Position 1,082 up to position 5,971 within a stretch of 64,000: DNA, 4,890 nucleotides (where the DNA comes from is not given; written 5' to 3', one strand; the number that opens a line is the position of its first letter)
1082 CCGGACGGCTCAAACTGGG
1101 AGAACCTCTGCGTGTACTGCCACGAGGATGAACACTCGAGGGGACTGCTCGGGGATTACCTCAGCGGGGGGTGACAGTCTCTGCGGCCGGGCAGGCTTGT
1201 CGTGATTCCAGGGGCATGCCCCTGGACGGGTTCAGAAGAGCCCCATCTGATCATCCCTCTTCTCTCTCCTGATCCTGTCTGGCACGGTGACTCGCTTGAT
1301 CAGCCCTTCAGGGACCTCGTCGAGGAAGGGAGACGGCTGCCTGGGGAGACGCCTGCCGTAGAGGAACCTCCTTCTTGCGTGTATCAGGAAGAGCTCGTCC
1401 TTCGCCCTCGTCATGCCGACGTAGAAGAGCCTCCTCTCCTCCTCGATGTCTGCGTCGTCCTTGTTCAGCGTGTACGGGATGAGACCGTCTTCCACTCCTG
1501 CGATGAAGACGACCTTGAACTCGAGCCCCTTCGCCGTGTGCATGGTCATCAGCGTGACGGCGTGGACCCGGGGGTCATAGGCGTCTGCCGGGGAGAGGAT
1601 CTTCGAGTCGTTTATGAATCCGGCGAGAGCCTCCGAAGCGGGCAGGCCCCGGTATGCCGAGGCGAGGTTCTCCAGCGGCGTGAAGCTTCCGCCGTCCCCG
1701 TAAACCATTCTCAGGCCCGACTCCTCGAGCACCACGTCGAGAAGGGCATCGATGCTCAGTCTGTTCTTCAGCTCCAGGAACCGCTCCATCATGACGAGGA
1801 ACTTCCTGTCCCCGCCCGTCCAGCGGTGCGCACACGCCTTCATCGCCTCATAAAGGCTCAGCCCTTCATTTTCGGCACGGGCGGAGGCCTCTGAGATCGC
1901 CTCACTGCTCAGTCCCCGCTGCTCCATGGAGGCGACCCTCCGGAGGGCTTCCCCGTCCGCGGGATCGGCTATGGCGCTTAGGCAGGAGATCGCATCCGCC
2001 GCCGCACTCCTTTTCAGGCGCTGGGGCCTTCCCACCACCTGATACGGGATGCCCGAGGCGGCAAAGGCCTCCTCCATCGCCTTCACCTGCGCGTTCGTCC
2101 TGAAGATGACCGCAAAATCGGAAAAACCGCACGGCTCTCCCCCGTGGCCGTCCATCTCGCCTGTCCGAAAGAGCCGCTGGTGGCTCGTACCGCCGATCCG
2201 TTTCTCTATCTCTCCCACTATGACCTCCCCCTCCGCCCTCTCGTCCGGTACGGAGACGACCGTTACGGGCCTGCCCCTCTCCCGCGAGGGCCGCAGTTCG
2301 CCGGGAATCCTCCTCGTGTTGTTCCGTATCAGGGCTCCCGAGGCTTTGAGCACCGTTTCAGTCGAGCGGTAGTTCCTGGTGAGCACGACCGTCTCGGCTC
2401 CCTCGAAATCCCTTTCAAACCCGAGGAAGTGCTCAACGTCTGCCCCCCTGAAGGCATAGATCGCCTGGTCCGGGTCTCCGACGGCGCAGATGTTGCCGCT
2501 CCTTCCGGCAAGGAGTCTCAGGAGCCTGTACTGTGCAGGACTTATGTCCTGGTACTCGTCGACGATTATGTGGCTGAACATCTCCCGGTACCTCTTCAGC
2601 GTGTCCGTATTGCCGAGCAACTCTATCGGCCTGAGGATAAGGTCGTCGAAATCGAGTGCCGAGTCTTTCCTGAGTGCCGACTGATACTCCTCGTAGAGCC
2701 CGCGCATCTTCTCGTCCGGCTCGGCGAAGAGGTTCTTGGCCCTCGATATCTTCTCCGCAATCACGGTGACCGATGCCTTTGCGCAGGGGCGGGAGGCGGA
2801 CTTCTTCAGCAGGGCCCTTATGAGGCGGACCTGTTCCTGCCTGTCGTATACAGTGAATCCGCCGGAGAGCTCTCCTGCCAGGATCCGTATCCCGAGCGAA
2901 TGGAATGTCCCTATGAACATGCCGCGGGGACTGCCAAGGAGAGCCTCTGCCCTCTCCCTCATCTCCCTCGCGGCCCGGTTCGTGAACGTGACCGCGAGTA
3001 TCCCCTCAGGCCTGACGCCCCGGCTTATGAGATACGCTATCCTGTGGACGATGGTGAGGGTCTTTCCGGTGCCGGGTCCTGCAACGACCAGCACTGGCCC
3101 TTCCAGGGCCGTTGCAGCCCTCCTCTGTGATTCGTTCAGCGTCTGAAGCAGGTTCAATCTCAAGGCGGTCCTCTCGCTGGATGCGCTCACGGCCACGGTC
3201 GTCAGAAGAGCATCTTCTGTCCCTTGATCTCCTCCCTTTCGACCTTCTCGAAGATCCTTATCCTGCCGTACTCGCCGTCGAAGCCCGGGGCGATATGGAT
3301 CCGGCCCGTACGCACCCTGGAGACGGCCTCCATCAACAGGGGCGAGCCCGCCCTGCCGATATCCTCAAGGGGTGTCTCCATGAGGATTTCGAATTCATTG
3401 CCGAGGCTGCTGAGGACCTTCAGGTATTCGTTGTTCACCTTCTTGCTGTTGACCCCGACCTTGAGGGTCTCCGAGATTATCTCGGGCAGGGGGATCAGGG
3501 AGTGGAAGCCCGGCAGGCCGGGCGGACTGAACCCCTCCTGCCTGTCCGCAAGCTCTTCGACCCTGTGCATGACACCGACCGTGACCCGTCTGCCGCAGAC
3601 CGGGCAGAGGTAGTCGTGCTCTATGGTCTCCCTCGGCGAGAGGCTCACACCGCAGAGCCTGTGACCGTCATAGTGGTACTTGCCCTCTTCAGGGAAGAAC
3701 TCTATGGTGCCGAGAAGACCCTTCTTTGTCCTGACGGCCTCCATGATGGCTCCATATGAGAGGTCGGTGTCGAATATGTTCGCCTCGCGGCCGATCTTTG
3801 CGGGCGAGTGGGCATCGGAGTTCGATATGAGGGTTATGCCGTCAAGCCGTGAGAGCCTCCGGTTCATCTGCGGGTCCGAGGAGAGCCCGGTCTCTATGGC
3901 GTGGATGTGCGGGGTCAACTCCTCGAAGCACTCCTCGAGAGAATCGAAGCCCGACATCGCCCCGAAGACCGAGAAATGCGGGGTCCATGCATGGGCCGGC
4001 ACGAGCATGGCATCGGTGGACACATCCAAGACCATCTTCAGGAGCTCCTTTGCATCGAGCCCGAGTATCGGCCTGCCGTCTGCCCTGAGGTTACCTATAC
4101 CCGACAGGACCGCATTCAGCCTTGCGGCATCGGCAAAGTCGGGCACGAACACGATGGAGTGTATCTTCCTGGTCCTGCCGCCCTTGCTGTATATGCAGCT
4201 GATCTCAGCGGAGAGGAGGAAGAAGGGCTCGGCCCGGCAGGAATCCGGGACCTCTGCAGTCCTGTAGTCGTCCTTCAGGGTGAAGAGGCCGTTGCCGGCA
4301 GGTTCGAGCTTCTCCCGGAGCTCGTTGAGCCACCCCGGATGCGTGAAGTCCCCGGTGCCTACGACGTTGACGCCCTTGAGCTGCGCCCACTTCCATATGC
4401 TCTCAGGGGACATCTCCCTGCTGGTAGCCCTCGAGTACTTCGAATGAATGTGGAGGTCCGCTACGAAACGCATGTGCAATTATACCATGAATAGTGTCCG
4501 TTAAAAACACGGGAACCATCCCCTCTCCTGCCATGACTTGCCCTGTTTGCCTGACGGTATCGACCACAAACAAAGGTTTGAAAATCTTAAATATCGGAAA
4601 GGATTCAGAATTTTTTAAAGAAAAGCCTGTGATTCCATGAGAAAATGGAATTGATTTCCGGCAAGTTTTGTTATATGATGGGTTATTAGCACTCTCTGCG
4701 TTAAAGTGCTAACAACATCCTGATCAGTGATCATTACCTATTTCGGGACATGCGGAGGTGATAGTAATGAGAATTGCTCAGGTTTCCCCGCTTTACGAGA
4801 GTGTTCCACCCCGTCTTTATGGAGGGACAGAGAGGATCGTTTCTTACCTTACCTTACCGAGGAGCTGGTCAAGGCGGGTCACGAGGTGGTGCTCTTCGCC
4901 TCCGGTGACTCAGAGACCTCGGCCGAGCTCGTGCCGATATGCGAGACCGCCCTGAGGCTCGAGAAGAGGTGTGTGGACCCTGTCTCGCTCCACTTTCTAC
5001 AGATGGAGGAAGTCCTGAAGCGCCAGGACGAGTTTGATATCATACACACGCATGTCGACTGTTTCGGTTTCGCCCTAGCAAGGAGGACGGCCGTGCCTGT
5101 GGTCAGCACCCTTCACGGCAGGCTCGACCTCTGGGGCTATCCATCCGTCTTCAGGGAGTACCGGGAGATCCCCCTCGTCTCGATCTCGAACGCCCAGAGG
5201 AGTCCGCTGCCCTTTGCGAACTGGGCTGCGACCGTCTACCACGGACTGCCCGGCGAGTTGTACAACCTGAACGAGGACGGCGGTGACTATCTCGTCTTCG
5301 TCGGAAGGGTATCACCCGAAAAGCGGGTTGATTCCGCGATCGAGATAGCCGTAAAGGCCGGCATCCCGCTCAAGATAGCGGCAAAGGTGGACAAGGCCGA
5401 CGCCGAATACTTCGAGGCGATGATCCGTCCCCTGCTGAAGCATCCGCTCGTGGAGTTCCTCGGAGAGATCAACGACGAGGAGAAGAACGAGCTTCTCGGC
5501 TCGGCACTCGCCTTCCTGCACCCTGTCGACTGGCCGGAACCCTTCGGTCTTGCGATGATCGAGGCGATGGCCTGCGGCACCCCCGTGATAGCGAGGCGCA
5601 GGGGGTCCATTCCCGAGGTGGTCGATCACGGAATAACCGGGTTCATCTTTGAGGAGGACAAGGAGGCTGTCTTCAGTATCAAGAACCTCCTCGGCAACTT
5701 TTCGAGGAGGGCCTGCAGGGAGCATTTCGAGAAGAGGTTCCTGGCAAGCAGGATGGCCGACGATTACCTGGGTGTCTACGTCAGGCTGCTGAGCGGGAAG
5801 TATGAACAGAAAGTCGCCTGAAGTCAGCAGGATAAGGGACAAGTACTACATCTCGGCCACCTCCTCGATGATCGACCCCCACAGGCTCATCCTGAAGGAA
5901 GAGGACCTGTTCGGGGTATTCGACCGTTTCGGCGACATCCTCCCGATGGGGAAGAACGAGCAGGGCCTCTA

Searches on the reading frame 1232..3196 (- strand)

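Call 10: search_protein_families(library=pfam, proteins=[window:1232-3196:-])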
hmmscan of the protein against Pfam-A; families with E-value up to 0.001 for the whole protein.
window:1232-3196:- (654 aa): 7 families
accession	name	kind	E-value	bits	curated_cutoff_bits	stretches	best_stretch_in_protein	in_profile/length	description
PF00580.27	UvrD-helicase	-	1.3e-73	248.5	23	1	20-264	1-270/271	UvrD/REP helicase N-terminal domain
PF13361.12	UvrD_C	-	5.7e-47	161.3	25.6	2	522-607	262-348/350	UvrD-like helicase C-terminal domain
PF13245.12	AAA_19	-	1.3e-27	97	25.1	1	25-250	2-134/134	AAA domain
PF13538.12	UvrD_C_2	-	2.4e-10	40.5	27.4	1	547-605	2-52/52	UvrD-like helicase C-terminal domain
PF13604.12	AAA_30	-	1.3e-07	32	27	0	19-83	1-66/191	AAA domain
PF13086.12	AAA_11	-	3.3e-05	24.2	27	1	20-83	2-72/257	AAA domain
PF01443.25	Viral_helicase1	-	3.5e-05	24.2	21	0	545-604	175-226/228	Viral superfamily 1 RNA helicase core domain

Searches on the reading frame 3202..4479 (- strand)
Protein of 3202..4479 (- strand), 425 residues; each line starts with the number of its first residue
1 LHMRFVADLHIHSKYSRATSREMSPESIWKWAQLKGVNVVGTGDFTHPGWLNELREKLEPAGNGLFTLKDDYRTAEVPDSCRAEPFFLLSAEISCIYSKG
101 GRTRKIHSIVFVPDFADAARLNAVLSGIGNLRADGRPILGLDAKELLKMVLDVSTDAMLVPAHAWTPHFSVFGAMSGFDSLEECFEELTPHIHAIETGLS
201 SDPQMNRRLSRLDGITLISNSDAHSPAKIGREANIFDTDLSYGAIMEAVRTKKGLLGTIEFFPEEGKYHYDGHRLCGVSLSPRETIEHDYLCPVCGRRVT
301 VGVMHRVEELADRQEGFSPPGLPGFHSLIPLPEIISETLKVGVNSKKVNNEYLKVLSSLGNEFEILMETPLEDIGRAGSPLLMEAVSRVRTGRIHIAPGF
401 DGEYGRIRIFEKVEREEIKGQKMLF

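Call 10: search_protein_families(library=pfam, proteins=[window:3202-4479:-])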
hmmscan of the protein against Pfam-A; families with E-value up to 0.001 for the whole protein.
window:3202-4479:- (425 aa): 1 family
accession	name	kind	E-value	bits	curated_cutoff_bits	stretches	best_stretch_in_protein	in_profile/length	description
PF13263.12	PHP_C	-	0.00035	20.5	21.3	1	207-250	8-52/56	PHP-associated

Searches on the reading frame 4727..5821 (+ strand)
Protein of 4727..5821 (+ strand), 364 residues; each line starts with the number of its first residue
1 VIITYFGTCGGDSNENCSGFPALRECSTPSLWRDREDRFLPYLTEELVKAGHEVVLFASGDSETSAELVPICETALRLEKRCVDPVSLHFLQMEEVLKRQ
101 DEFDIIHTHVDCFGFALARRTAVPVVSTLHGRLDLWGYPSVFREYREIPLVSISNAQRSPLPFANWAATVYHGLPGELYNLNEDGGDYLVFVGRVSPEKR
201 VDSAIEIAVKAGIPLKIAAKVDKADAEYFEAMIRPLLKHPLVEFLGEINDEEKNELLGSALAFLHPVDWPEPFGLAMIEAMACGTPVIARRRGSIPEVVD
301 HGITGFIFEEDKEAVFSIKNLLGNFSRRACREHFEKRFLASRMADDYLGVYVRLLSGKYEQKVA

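Call 10: search_protein_families(library=pfam, proteins=[window:4727-5821:+])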
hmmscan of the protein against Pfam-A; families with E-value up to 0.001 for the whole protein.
window:4727-5821:+ (364 aa): 5 families
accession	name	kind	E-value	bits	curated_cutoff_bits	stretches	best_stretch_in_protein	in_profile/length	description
PF00534.26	Glycos_transf_1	-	5e-26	91.7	26.4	1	184-318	13-152/172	Glycosyl transferases group 1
PF13692.12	Glyco_trans_1_4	-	5.4e-20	72.5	27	1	188-315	3-133/142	Glycosyl transferases group 1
PF13439.12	Glyco_transf_4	-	6e-12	46.4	28.5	1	42-143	10-119/170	Glycosyltransferase Family 4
PF13579.12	Glyco_trans_4_4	-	6.7e-08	33.5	29.7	1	42-137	9-109/158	Glycosyl transferase 4-like domain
PF13524.12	Glyco_trans_1_2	-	0.00033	21.1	25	1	241-330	28-121/144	Glycosyl transferase-like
